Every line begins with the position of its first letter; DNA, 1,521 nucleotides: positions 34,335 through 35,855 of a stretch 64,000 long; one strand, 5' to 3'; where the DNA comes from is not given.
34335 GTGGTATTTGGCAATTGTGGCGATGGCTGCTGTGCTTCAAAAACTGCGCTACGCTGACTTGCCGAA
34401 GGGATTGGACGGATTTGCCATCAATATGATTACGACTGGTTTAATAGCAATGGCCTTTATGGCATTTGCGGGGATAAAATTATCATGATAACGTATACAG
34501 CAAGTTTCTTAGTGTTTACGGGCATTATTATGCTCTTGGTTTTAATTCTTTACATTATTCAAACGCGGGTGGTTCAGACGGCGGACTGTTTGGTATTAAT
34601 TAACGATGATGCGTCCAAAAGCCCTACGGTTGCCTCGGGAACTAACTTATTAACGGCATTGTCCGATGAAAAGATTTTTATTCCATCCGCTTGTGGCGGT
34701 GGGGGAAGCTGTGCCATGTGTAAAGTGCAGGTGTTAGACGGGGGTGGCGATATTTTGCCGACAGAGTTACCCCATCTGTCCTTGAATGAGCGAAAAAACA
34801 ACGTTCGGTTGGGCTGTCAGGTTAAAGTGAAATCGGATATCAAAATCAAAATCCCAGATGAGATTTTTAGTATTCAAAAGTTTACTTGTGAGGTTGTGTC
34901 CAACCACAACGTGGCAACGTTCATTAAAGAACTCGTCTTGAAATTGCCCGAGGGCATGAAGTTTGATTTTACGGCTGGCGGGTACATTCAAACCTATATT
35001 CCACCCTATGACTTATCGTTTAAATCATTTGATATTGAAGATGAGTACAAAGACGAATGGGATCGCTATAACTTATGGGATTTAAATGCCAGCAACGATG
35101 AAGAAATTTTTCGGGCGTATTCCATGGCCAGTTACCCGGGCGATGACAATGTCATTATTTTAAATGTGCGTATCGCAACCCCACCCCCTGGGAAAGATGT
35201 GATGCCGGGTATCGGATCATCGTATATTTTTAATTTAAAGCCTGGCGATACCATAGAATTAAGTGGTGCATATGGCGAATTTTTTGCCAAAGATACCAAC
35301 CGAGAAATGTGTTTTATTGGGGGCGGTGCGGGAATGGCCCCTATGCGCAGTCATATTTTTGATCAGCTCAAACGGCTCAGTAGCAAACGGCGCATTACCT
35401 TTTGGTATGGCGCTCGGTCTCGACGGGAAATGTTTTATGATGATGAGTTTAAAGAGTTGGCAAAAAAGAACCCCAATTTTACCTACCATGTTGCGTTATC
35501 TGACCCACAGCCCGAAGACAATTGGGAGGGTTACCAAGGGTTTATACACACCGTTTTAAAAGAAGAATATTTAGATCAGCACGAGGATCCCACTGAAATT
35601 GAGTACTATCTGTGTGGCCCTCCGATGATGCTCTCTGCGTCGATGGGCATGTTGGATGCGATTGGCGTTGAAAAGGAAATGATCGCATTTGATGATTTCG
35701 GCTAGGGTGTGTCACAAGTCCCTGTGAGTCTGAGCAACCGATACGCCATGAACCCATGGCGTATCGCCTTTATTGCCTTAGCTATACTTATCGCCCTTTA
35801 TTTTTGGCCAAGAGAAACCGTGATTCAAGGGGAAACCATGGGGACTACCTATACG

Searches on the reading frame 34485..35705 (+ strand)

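Call 12: search_protein_families(library=pfam, proteins=[window:34485-35705:+], max_evalue=0.001)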
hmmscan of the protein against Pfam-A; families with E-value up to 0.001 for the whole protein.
window:34485-35705:+ (406 aa): 4 families
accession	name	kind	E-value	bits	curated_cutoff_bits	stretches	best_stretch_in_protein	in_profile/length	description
PF00175.26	NAD_binding_1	-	9.7e-19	68.5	22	1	277-385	1-106/109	Oxidoreductase NAD-binding domain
PF00111.32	Fer2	-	1.5e-10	41.3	21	1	48-116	11-77/77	2Fe-2S iron-sulfur cluster binding domain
PF00970.30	FAD_binding_6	-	4.2e-07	30.7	21.1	1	203-266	42-97/99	Oxidoreductase FAD-binding domain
PF08030.17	NAD_binding_6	-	0.00083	19.9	22.2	0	276-339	5-75/156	Ferric reductase NAD binding domain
